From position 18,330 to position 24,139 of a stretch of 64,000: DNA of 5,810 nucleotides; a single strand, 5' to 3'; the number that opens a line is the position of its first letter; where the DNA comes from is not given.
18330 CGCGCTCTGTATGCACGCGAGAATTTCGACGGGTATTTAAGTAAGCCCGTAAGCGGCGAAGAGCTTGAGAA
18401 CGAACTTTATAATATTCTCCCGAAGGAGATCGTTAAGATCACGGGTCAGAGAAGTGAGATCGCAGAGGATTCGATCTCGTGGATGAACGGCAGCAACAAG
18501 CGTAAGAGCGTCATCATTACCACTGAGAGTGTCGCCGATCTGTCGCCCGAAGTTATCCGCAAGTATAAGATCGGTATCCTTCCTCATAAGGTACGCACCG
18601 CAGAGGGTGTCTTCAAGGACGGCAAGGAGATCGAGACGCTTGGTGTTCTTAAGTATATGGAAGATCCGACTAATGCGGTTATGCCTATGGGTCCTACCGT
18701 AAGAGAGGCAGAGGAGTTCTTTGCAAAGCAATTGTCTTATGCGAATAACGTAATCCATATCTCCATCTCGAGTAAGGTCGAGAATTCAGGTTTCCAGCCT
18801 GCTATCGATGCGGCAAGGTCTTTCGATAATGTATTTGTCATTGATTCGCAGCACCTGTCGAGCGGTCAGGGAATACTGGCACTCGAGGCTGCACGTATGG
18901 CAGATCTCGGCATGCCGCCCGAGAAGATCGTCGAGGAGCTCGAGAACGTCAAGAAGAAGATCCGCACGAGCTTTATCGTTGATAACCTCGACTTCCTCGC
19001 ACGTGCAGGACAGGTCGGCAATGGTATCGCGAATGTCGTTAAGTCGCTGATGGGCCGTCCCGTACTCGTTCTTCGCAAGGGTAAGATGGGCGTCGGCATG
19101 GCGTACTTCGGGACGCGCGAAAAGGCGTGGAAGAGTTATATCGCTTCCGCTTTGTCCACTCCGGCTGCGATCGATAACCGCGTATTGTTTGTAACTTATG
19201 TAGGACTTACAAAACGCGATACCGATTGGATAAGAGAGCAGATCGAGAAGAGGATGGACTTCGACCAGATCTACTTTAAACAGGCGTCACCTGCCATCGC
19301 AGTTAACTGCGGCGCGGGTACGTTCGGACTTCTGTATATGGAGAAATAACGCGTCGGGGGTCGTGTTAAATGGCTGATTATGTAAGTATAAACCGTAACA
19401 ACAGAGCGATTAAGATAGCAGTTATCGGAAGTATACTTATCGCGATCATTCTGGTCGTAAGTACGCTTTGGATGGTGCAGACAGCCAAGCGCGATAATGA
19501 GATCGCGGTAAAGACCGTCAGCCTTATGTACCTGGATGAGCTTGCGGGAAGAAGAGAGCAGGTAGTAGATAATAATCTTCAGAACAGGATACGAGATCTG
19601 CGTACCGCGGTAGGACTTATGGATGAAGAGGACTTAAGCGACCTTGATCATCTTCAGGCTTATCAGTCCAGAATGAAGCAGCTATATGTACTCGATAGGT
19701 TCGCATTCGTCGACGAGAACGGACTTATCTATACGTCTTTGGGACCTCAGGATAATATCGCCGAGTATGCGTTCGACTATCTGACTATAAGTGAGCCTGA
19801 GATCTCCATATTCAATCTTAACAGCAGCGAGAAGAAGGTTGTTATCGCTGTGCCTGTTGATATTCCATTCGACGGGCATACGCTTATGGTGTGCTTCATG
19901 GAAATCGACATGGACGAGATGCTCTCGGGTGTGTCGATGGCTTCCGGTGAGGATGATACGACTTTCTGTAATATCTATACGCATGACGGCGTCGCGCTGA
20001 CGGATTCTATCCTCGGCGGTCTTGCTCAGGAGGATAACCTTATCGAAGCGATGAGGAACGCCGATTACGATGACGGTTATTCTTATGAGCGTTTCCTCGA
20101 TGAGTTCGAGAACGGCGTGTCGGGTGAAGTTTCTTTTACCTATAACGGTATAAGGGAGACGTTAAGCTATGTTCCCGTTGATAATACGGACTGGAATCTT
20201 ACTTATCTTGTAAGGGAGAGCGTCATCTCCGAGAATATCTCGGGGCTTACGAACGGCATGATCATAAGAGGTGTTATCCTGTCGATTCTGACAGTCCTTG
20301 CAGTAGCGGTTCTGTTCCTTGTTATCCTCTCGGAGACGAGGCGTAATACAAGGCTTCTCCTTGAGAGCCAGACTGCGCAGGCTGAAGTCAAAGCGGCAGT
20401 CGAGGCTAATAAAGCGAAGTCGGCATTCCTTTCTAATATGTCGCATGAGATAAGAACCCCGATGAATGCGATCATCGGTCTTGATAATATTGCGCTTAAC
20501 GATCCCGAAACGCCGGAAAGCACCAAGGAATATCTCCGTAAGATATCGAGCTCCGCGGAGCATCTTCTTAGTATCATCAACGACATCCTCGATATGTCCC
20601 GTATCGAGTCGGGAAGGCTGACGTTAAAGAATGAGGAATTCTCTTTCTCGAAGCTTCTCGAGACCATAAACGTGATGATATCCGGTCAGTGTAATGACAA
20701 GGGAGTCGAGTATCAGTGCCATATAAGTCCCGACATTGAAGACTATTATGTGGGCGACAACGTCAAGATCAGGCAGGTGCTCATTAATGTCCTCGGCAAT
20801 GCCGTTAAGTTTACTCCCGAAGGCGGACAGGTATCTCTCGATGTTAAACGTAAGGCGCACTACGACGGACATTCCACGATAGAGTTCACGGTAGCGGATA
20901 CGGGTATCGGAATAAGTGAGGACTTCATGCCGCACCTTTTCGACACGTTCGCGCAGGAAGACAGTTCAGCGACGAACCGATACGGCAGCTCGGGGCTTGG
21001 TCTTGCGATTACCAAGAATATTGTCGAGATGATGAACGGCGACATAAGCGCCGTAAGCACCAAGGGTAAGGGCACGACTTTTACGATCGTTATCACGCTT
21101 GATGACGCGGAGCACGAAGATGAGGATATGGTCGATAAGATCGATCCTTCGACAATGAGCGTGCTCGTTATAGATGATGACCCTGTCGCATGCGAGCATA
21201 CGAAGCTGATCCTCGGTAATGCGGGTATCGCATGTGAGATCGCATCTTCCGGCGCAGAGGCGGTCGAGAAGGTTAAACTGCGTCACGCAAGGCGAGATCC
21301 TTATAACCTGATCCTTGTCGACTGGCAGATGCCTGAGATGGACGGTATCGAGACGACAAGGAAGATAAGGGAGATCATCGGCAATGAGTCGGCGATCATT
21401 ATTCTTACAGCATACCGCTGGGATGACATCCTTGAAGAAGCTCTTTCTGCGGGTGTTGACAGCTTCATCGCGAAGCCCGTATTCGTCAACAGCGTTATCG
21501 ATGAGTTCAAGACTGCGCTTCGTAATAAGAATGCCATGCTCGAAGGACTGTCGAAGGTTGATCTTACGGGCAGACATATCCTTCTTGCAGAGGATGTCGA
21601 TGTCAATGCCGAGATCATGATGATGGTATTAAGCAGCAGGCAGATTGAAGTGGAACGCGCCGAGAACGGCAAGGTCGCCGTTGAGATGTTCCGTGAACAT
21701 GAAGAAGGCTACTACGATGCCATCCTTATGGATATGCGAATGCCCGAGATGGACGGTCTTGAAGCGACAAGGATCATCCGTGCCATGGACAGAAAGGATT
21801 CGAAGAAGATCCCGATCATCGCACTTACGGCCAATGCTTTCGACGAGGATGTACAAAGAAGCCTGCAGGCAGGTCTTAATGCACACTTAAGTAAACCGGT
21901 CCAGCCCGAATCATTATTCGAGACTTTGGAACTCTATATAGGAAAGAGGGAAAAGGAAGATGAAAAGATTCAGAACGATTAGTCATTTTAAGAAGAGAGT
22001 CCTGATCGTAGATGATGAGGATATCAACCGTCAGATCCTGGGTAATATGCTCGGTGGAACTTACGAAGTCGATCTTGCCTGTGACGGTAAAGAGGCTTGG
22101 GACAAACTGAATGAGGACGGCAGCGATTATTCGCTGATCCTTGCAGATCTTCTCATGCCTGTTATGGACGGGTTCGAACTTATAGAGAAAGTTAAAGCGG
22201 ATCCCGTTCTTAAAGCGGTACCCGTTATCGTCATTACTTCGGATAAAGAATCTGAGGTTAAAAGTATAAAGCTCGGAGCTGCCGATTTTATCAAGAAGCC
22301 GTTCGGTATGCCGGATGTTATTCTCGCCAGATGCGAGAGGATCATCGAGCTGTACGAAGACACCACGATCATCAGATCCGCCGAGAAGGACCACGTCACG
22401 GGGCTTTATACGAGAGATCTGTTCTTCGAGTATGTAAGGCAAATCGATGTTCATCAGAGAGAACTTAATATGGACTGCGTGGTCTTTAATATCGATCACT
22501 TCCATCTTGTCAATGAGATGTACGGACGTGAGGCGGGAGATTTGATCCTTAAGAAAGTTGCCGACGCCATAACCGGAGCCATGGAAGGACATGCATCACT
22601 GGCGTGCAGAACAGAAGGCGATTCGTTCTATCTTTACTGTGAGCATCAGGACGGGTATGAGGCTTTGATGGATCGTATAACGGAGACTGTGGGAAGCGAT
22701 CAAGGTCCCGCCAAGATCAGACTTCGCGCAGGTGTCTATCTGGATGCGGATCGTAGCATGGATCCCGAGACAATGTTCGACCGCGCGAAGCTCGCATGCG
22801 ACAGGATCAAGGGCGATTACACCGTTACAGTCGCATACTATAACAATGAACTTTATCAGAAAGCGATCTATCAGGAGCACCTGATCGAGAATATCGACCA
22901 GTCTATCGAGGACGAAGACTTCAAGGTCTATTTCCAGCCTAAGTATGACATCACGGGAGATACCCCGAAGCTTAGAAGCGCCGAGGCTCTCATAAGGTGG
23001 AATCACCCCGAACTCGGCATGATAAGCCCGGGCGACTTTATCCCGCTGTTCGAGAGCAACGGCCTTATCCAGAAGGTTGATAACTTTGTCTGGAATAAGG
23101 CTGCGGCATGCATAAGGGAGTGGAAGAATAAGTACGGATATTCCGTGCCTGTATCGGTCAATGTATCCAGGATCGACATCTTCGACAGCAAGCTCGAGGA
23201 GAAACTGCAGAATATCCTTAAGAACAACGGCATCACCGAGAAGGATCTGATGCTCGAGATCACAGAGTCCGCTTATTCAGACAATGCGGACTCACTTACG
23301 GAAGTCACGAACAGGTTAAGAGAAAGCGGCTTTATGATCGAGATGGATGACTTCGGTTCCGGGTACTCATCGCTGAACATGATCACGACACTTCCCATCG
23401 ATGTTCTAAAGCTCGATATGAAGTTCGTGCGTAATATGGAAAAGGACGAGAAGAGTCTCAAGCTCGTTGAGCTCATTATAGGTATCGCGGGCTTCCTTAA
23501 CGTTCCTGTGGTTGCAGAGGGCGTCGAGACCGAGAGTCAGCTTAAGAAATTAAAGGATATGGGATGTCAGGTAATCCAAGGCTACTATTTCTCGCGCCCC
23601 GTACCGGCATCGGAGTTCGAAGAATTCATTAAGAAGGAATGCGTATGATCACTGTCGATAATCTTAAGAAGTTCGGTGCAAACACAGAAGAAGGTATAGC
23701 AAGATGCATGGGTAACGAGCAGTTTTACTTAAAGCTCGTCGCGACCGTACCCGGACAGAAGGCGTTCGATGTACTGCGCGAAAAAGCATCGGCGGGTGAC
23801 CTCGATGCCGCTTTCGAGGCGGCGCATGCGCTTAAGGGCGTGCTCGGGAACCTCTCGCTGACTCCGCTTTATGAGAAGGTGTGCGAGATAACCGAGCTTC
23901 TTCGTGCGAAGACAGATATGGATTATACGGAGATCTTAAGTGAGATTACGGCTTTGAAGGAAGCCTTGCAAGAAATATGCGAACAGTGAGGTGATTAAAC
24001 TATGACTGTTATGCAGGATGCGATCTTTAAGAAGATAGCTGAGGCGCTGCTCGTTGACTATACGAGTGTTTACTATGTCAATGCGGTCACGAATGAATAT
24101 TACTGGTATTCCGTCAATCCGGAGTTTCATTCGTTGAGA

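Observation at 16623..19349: Hybrid histidine kinase fused to a DegV/FakB-like domain with altered fatty-acid-carboxylate residues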

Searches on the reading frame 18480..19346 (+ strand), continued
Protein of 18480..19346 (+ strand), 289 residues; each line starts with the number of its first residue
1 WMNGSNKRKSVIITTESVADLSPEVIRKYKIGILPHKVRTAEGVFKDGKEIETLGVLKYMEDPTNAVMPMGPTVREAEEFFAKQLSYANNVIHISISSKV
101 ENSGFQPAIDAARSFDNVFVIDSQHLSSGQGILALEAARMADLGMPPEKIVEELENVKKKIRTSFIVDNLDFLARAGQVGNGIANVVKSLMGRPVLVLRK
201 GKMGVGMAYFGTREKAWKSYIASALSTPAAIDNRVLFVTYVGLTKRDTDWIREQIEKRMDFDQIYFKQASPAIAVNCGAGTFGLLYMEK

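Call 90: search_protein_families(library=pfam, proteins=[P0141, P0163, P0149, P0152, P0130, P0190], max_evalue=0.0001)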
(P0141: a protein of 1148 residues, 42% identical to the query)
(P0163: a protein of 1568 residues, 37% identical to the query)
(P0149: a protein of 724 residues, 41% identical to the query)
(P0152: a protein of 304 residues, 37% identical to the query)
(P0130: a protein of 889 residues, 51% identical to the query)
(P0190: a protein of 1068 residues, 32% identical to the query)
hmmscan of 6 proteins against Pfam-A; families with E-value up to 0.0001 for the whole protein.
P0141 (1148 aa): 4 families
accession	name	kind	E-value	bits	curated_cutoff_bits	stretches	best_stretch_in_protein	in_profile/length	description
PF02645.21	DegV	-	3.4e-45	155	27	1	617-892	3-279/280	Uncharacterised protein, DegV family COG1307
PF02518.31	HATPase_c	-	3.2e-26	92.4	26.4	1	320-433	1-108/111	Histidine kinase-, DNA gyrase B-, and HSP90-like ATPase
PF00072.30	Response_reg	-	6.1e-22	78.3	30.2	1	469-582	1-110/111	Response regulator receiver domain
PF00512.31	HisKA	-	8.2e-17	61.5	26.9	1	207-273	1-66/66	His Kinase A (phospho-acceptor) domain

P0163 (1568 aa): 7 families
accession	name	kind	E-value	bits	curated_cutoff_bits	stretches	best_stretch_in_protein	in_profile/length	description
PF02645.21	DegV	-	7.6e-40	137.4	27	1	8-283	3-279/280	Uncharacterised protein, DegV family COG1307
PF02743.24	dCache_1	-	1.2e-31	110.5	45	2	782-902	65-195/240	Cache domain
PF00072.30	Response_reg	-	1.9e-25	89.6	30.2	1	1274-1385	2-110/111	Response regulator receiver domain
PF02518.31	HATPase_c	-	1.3e-21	77.5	26.4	1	1125-1238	1-108/111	Histidine kinase-, DNA gyrase B-, and HSP90-like ATPase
PF00512.31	HisKA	-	6.3e-19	68.2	26.9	1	1013-1078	1-66/66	His Kinase A (phospho-acceptor) domain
PF22673.2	MCP-like_PDC_1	-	2.4e-13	51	27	1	766-873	15-113/113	Methyl-accepting chemotaxis protein-like, first PDC sensor domain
PF01627.28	Hpt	-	4.1e-08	33.8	24.6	1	1479-1558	1-80/84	Hpt domain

P0149 (724 aa): 3 families
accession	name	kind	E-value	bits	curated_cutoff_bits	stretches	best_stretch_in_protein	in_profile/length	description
PF02645.21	DegV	-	4.9e-42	144.6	27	1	8-282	3-278/280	Uncharacterised protein, DegV family COG1307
PF02518.31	HATPase_c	-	5.9e-25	88.3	26.4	1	618-720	1-97/111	Histidine kinase-, DNA gyrase B-, and HSP90-like ATPase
PF00512.31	HisKA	-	1.8e-18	66.8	26.9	1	505-571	1-66/66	His Kinase A (phospho-acceptor) domain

P0152 (304 aa): 1 family
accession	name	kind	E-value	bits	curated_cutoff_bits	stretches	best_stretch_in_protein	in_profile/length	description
PF02645.21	DegV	-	5.1e-47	161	27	1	8-284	3-280/280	Uncharacterised protein, DegV family COG1307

P0130 (889 aa): 4 families
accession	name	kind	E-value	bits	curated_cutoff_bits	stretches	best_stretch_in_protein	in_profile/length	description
PF02645.21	DegV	-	2e-43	149.1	27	1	611-886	2-277/280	Uncharacterised protein, DegV family COG1307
PF02518.31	HATPase_c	-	1.3e-30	106.5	26.4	1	312-427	1-110/111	Histidine kinase-, DNA gyrase B-, and HSP90-like ATPase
PF00072.30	Response_reg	-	4.4e-22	78.8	30.2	1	463-573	1-107/111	Response regulator receiver domain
PF00512.31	HisKA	-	1.9e-15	57.1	26.9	1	200-265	1-66/66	His Kinase A (phospho-acceptor) domain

P0190 (1068 aa): 4 families
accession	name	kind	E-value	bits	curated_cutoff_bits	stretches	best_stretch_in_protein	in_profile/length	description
PF02645.21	DegV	-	3.7e-32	112.2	27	1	8-283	2-278/280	Uncharacterised protein, DegV family COG1307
PF02518.31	HATPase_c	-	5.5e-25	88.4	26.4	1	620-734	1-109/111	Histidine kinase-, DNA gyrase B-, and HSP90-like ATPase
PF00072.30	Response_reg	-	1.4e-24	86.8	30.2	1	770-883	1-110/111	Response regulator receiver domain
PF00512.31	HisKA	-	2.4e-20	72.8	26.9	1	507-573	1-66/66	His Kinase A (phospho-acceptor) domain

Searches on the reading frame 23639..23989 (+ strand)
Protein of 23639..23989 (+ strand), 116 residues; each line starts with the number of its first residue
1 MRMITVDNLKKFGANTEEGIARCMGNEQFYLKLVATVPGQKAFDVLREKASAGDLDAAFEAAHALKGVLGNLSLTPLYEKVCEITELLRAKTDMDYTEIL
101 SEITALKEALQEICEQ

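Call 26: search_protein_families(library=pfam, proteins=[window:23639-23989:+], max_evalue=0.001)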
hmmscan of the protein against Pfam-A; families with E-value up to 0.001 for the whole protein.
window:23639-23989:+ (116 aa): 1 family
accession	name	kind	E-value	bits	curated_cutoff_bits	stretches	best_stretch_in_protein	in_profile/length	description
PF01627.28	Hpt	-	4.1e-08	33.8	24.6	1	43-113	14-81/84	Hpt domain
